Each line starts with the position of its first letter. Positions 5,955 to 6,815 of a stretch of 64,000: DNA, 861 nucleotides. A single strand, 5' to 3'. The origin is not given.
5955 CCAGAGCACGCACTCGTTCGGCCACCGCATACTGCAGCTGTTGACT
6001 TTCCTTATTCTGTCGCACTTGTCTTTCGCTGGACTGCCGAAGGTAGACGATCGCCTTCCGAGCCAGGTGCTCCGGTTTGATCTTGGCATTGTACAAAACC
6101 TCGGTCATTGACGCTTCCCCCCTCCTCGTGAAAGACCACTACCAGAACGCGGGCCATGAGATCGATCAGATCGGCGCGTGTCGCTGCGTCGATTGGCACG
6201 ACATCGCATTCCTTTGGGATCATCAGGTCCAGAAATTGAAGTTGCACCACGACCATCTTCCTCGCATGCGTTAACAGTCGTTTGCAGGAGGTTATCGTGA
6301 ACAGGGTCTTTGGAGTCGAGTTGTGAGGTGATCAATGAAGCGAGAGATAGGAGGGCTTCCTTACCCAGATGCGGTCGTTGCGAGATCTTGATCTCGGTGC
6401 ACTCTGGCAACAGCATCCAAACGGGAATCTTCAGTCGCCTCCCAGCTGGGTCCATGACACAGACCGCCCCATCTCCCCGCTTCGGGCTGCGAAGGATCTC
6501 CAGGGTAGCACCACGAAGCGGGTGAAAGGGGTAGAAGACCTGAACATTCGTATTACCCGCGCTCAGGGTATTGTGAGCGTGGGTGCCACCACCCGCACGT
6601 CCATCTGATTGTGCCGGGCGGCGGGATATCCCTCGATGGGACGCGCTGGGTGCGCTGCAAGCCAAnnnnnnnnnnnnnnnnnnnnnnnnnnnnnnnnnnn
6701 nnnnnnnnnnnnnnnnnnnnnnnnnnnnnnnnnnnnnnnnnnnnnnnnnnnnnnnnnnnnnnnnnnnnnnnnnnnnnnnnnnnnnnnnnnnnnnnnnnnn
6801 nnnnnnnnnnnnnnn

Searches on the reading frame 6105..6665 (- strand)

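Call 3: search_protein_families(library=pfam, proteins=[window:6105-6665:-], max_evalue=0.01)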
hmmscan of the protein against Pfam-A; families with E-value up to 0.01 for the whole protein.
window:6105-6665:- (186 aa): 1 family
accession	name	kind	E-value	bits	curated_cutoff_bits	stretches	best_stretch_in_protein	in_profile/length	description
PF17342.7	DUF5372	-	0.0016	18.9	25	1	45-84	3-43/78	Family of unknown function (DUF5372)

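Call 4: search_protein_families(library=ncbifam, proteins=[window:6105-6665:-], max_evalue=0.01)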
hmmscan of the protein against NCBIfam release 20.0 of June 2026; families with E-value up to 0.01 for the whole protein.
window:6105-6665:- (186 aa): 0 families

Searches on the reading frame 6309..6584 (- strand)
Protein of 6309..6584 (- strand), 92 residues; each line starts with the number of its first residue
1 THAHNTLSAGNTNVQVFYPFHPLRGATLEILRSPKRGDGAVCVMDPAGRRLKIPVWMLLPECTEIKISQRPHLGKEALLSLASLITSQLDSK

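Call 50: find_homologous_proteins(query=window:6309-6584:-, max_evalue=0.001)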
Query seq(92 aa) (92 aa): 196 proteins with E <= 0.001 among 201 candidates; the best 120 are listed.
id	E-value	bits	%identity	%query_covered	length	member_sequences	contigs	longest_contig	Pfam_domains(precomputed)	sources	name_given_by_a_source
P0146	7.3e-47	175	88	99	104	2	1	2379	-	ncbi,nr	ncbi:MAG TPA: hypothetical protein VEG68_09970, partial [Terriglobales bacterium]|nr:hypothetical pr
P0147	1.2e-46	174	93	97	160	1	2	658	-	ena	-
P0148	1.4e-46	174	88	99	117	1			-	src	-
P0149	1.5e-46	174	88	99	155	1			-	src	-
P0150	1.8e-46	174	88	99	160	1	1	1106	-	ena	-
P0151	5.3e-46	172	87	100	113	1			-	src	-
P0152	8.5e-46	172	87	99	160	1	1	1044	-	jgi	jgi:hypothetical protein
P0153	1.4e-45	171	87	99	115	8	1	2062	-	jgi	jgi:hypothetical protein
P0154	1.4e-45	171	87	99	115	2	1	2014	-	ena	-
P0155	1.9e-45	170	87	99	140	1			-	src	-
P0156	2.1e-45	170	87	99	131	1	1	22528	-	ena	-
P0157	3.9e-45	169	85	100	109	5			-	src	-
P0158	3.9e-45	169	87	100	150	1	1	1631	PF02796.22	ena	-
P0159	5.8e-45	169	86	99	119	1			-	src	-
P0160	6.4e-45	169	86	99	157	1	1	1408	PF04986.19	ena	-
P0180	2.6e-42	160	82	99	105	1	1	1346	-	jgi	-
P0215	2.9e-33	131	68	98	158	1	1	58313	-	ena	-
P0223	6.8e-31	124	66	76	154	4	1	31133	-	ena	-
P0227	9.6e-30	120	67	95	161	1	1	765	PF17342.8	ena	-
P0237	7.1e-29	117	77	75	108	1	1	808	-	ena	-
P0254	6.4e-27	111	61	97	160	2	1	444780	PF17342.8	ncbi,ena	-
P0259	3.1e-26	109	68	71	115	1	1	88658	-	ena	-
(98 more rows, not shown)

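Call 52: find_encoding_contigs(protein=P0254, flank=4000, max_places=3)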
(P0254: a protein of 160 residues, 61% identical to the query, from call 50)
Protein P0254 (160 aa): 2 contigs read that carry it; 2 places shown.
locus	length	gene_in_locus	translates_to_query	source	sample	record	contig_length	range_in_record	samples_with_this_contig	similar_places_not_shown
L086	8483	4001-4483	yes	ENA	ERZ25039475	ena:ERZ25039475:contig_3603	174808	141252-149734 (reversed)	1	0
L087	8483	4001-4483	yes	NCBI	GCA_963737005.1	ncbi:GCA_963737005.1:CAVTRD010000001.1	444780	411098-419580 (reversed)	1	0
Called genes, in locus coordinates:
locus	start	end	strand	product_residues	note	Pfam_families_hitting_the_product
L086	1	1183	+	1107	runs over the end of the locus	PF00873:ACR_tran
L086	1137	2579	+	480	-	PF25876:HH_MFP_RND (weak), PF25954:Beta-barrel_RND_2, PF25967:RND-MFP_C (weak), PF25989:YknX_C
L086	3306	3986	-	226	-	PF04986:Y2_Tnp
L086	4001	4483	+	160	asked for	PF17342:DUF5372 (weak)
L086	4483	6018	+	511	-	PF00239:Resolvase, PF07508:Recombinase, PF13408:Zn_ribbon_recom (weak)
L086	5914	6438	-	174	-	PF14319:Zn_Tnp_IS91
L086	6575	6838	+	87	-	-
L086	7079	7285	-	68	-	PF11154:DUF2934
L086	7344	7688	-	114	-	-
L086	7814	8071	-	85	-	-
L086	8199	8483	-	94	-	-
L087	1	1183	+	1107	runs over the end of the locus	PF00873:ACR_tran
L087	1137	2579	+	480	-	PF00364:Biotin_lipoyl (faint), PF25917:BSH_RND, PF25919:BSH_CusB, PF25973:BSH_CzcB, PF25876:HH_MFP_RND (weak), PF25954:Beta-barrel_RND_2, PF25967:RND-MFP_C (weak), PF25989:YknX_C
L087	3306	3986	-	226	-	PF04986:Y2_Tnp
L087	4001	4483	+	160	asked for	PF17342:DUF5372 (weak)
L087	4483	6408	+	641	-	PF00239:Resolvase, PF07508:Recombinase, PF13408:Zn_ribbon_recom (weak)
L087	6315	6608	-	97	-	-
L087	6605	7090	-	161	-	PF14319:Zn_Tnp_IS91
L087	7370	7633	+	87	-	-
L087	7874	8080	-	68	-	PF11154:DUF2934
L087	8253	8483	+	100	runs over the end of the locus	-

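Call 53: find_encoding_contigs(protein=P0215, flank=4000, max_places=3)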
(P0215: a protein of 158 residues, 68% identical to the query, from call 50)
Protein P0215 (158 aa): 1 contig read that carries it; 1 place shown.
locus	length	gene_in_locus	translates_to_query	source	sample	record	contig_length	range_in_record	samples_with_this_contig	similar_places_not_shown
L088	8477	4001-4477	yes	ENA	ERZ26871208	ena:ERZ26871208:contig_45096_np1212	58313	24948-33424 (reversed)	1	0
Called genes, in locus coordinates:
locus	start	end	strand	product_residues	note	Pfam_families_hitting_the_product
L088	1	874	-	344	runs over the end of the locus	PF00158:Sigma54_activat, PF14532:Sigma54_activ_2, PF07728:AAA_5 (faint), PF25601:AAA_lid_14, PF02954:HTH_8 (weak)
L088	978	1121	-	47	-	PF00072:Response_reg (weak)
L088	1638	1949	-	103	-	-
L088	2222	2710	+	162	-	-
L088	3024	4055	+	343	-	-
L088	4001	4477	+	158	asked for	-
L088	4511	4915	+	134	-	PF00239:Resolvase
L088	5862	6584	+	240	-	-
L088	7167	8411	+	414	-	PF00589:Phage_integrase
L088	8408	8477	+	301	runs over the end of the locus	PF00589:Phage_integrase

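Call 54: find_encoding_contigs(protein=P0223, flank=4000, max_places=3)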
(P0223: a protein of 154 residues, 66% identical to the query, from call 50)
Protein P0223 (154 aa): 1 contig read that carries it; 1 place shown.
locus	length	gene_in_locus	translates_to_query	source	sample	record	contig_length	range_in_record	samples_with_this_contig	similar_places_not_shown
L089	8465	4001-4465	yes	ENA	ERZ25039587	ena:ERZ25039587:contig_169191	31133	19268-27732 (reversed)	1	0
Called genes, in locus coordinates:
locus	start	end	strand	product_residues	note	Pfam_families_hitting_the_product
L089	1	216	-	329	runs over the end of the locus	PF00689:Cation_ATPase_C (weak), PF11154:DUF2934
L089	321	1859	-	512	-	PF00122:E1-E2_ATPase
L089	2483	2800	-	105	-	-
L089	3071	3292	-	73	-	-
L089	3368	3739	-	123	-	PF04986:Y2_Tnp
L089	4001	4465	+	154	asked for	-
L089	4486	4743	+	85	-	-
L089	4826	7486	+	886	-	PF07508:Recombinase, PF13408:Zn_ribbon_recom (weak), PF13565:HTH_32 (weak), PF13683:rve_3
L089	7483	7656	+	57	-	-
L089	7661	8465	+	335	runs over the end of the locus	PF00589:Phage_integrase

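Call 55: find_encoding_contigs(protein=P0259, flank=4000, max_places=3)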
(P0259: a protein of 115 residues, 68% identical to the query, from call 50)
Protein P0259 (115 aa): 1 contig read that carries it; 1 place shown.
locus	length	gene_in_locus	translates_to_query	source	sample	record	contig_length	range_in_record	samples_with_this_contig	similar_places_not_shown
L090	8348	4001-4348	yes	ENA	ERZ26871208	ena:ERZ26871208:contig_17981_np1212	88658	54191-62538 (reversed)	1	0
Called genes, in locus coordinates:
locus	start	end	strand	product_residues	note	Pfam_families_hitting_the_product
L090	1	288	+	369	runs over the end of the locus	PF00072:Response_reg, PF00512:HisKA, PF02518:HATPase_c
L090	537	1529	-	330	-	PF13683:rve_3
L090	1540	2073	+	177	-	-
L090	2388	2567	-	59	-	PF05532:CsbD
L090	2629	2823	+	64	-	-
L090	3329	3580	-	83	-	-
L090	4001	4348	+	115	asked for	-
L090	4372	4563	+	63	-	-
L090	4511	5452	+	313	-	PF00239:Resolvase, PF07508:Recombinase (weak)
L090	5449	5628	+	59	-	-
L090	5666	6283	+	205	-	-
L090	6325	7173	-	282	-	PF14319:Zn_Tnp_IS91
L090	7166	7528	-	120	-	PF00589:Phage_integrase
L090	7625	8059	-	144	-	PF13495:Phage_int_SAM_4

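Call 58: find_encoding_contigs(protein=P0180, flank=3000, max_places=3)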
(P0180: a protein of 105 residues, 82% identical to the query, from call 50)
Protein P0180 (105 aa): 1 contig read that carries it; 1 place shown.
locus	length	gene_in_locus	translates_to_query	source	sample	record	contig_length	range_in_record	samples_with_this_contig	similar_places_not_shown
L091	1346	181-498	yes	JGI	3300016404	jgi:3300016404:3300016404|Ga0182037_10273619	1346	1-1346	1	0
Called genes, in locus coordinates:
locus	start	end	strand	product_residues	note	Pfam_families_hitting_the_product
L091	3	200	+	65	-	?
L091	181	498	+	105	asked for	-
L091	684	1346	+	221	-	?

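Call 59: find_encoding_contigs(protein=P0237, flank=3000, max_places=3)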
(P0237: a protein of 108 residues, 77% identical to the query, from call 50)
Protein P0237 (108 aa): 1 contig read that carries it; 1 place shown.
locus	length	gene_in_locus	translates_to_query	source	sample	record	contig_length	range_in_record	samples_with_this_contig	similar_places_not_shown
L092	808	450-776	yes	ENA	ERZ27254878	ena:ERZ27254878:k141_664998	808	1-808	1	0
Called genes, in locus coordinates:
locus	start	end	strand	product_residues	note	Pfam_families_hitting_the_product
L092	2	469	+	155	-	?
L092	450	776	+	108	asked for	-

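Call 60: find_encoding_contigs(protein=P0227, flank=3000, max_places=3)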
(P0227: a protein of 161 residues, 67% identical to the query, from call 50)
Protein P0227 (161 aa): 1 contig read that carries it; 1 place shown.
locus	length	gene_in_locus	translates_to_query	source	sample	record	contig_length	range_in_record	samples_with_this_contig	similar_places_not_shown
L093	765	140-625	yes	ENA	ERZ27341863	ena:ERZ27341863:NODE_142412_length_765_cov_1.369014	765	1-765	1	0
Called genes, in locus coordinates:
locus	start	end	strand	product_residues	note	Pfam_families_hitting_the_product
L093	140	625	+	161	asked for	PF17342:DUF5372 (weak)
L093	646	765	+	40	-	?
